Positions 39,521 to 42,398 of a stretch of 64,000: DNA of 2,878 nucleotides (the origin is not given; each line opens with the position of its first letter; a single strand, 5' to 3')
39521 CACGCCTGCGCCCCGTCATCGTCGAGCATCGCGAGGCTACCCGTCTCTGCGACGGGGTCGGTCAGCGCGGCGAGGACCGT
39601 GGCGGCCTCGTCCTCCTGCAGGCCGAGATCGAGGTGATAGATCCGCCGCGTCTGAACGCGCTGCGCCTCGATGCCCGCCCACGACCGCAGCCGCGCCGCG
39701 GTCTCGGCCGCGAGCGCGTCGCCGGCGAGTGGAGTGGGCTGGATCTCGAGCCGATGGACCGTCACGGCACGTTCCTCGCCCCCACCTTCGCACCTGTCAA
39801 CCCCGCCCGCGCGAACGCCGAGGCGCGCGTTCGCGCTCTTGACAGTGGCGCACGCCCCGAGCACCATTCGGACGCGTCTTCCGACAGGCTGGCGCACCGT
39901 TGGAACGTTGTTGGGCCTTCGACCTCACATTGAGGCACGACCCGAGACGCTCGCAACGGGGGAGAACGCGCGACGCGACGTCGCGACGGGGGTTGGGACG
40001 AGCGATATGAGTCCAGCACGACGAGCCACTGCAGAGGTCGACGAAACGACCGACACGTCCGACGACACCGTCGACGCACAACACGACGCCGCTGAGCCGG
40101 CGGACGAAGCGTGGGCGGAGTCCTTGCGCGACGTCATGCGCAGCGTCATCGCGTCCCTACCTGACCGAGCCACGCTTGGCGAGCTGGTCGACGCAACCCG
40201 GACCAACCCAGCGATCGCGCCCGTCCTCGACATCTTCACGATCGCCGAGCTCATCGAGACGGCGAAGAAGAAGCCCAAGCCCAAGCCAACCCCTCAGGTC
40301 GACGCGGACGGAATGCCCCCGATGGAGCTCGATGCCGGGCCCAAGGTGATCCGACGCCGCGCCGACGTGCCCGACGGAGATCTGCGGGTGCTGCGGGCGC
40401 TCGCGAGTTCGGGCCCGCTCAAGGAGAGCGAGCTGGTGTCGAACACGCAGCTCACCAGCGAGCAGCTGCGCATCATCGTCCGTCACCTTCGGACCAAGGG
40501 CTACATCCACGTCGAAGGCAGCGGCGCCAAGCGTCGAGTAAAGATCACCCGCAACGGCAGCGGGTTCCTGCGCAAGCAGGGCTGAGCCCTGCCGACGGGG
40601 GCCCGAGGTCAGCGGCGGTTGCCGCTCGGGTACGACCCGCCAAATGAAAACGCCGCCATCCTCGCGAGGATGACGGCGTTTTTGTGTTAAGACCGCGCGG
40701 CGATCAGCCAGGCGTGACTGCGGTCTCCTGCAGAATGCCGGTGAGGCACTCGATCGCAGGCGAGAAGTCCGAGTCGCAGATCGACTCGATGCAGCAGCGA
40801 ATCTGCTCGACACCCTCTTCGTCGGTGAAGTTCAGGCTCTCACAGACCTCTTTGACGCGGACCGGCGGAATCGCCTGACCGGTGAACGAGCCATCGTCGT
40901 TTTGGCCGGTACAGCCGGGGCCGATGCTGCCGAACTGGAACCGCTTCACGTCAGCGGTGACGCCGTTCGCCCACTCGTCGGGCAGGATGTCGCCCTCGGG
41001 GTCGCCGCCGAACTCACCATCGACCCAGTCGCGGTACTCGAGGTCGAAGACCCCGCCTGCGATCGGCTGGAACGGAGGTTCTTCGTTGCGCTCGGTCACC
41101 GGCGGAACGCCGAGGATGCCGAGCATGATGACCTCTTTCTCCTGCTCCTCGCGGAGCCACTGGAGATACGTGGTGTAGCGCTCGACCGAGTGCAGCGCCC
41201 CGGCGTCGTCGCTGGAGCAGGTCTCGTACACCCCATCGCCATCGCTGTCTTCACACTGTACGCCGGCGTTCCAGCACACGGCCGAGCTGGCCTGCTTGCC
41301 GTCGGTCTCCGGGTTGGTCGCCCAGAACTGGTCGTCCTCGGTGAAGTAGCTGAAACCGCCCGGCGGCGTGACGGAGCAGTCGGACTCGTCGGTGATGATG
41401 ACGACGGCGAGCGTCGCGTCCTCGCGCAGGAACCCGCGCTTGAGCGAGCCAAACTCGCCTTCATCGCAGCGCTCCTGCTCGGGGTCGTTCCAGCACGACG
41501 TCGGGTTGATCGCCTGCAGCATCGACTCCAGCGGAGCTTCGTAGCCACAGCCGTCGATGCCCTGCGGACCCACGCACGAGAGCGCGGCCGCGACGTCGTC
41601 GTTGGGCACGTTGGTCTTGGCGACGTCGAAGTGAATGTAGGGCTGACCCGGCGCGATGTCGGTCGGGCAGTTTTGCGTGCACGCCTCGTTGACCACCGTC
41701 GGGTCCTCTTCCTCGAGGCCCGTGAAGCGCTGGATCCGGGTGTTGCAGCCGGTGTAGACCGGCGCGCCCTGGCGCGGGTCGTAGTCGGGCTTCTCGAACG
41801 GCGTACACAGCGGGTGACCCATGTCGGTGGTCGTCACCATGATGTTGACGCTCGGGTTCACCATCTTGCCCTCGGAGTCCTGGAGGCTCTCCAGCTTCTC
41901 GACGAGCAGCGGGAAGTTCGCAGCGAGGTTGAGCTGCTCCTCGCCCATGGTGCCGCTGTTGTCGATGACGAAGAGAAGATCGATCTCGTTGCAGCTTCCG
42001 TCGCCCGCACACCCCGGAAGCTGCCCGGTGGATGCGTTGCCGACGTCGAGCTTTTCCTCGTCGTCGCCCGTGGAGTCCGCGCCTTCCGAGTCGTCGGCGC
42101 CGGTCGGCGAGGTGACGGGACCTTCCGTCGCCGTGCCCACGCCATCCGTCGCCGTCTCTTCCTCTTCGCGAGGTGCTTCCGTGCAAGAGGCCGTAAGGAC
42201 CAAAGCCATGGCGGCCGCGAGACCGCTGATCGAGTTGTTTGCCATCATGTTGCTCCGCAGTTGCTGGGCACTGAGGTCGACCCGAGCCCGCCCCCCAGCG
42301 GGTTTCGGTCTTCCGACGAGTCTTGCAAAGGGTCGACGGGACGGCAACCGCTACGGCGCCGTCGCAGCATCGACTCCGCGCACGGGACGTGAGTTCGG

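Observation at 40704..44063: Tandem pair of cysteine-rich lipoproteins built on a vWA/MIDAS-like core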

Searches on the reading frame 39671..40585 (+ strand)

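Call 14: search_protein_families(library=pfam, proteins=[window:39671-40585:+], max_evalue=0.001)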
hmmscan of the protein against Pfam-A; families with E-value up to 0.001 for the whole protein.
window:39671-40585:+ (304 aa): 1 family
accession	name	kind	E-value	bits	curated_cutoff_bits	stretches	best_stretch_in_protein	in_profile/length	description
PF22665.2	DUF6293_C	-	0.00071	20.4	27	0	268-301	66-99/101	DUF6293 C-terminal winged helix domain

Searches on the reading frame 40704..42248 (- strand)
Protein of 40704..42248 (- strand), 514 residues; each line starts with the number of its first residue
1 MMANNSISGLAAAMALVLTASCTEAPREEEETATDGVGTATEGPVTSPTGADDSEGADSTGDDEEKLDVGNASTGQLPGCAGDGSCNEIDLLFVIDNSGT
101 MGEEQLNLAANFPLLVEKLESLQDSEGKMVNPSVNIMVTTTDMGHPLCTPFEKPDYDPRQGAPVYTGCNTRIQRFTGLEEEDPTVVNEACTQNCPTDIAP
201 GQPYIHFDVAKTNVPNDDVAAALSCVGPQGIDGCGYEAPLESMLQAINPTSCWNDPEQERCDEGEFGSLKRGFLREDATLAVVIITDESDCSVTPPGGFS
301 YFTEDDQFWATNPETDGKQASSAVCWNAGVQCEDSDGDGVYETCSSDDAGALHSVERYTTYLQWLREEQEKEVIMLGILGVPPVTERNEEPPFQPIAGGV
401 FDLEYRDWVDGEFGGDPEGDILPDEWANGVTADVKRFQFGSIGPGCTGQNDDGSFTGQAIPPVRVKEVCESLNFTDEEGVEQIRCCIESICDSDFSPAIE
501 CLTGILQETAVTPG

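Call 4: search_protein_families(library=pfam, proteins=[window:40704-42248:-], max_evalue=1)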
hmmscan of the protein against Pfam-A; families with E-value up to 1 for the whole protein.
window:40704-42248:- (514 aa): 1 family
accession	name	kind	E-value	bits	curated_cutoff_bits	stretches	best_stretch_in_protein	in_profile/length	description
PF00092.34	VWA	-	0.1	13.2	23.8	1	90-112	1-23/174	von Willebrand factor type A domain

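Call 5: search_protein_families(library=ncbifam, proteins=[window:40704-42248:-], max_evalue=1)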
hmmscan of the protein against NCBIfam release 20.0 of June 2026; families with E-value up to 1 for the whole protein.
window:40704-42248:- (514 aa): 2 families
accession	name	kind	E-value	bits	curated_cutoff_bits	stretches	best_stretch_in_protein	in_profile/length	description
NF052240.1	MIDASAdhsBdello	equivalog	0.0017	17.6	700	1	87-123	55-91/378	MIDAS family adhesin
NF033490.1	small_SPW0924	hypoth_equivalog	0.0065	16.5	33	1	9-28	10-29/44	SPW_0924 family protein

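Call 52: predict_structure(alignment_id=A2)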
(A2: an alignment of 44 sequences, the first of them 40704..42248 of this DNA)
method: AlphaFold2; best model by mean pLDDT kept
length: 514 residues; sequences in the alignment: 44
mean_pLDDT: 83.8   pTM: 0.82
mean pLDDT of the five models: 83.8, 82.2, 81.8, 81.5, 81.0
residues with pLDDT >= 90: 346; 70-90: 72; 50-70: 11; < 50: 85
segments of 3 or more residues with pLDDT < 50: 1-4, 6-21, 23-85
pLDDT, mean of each block of 10 residues (from residue 1): 41 42 40 34 34 41 40 41 66 95 93 97 93 97 91 90 96 87 86 93 95 96 96 93 97 86 74 94 97 81 89 95 93 89 93 96 93 97 97 96 96 95 95 95 91 88 98 96 97 96 94 55
secondary structure, 60 per line:
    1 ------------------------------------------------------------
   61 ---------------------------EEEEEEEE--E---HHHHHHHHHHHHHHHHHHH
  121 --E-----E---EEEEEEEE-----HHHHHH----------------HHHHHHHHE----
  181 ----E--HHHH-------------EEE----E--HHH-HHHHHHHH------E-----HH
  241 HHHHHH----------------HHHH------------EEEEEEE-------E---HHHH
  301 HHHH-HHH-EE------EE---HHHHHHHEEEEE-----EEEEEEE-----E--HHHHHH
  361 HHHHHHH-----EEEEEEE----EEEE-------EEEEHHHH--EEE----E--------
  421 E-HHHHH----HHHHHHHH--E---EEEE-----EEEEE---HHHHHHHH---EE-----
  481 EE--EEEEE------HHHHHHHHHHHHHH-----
elements in order: E88-95 H102-120 E133-140 H146-151 H168-175 H188-191 E205-207 H219-226 H239-246 H263-266 E279-285 H297-304 H323-329 E330-334 E340-346 H355-367 E373-379 E384-387 E395-398 H399-402 E405-407 H423-427 H432-439 E446-449 E455-459 H463-470 E485-489 H496-509

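Call 57: fold_search(model_id=the predicted structure, library=pdb)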
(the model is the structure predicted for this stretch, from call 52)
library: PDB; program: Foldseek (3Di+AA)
matches with E <= 10: 189; with E <= 0.001: 0
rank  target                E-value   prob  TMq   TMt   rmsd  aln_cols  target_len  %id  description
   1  7usl_B                1.6e-03  0.98  0.23  0.18  12.6       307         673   15  Integrin alphaM/beta2 ectodomain in complex with adenylate cyclase toxin RTX751 and M1F5 Fab (released 2022-08-17)
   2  4g1e_B                3.4e-03  0.96  0.24  0.18  12.7       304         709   10  Crystal structure of integrin alpha V beta 3 with coil-coiled tag. (released 2012-12-12)
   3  3nif_D                4.3e-03  0.93  0.22  0.24  13.4       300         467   13  The Closed Headpiece of Integrin IIb 3 and its Complex with an IIb 3 -Specific Antagonist That Does Not Induce Opening (released 2010-12-22)
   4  3eh1                  4.3e-03  0.91  0.21  0.15  12.2       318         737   10  Crystal structure of the human COPII-coat protein Sec24b (released 2008-10-21)
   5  6avq_B                4.5e-03  0.97  0.25  0.19  12.2       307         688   12  The Therapeutic Antibody LM609 Selectively Inhibits Ligand Binding to Human alpha-V beta-3 Integrin via Steric Hindran (released 2017-11-01)
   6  3ze2_D                7.2e-03  0.96  0.25  0.33  12.2       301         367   12  Integrin alphaIIB beta3 headpiece and RGD peptide complex (released 2013-06-05)
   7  3fcs_D                8.1e-03  0.97  0.21  0.18   8.2       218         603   13  Structure of complete ectodomain of integrin aIIBb3 (released 2009-01-20)
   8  8bsh_C                8.1e-03  0.69  0.19  0.13  14.4       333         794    8  COPII inner coat (released 2023-01-18)
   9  9e8b_B                1.0e-02  0.91  0.20  0.20   9.7       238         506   13  Integrin aIIbb3 intermediate conformation from human platelet membrane crude preparation (released 2025-10-15)
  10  8xel_B                1.2e-02  0.84  0.22  0.23  13.5       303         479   12  Cryo-EM structure of integrin ITGAV/ITGB3 complex, conformation 3 (released 2024-12-25)
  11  6om1_H                1.2e-02  0.90  0.24  0.34  12.1       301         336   13  Crystal structure of an atypical integrin (released 2019-12-11)
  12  7la4_B                1.2e-02  0.82  0.18  0.23  10.4       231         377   12  Integrin AlphaIIbBeta3-PT25-2 Complex (released 2022-01-12)
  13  9b9k_B                1.3e-02  0.90  0.24  0.31  13.1       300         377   12  Integrin alpha-5 beta-1 in complex with MINT1526A Fab (released 2025-02-05)
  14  2nut_B                1.4e-02  0.69  0.21  0.16  11.4       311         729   10  Crystal Structure of the human Sec23a/24a heterodimer, complexed with the SNARE protein Sec22b (released 2007-05-22)
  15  8vs6_B                1.5e-02  0.87  0.24  0.33  12.5       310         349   11  L-TGF-b3/avb8 (released 2024-09-11)
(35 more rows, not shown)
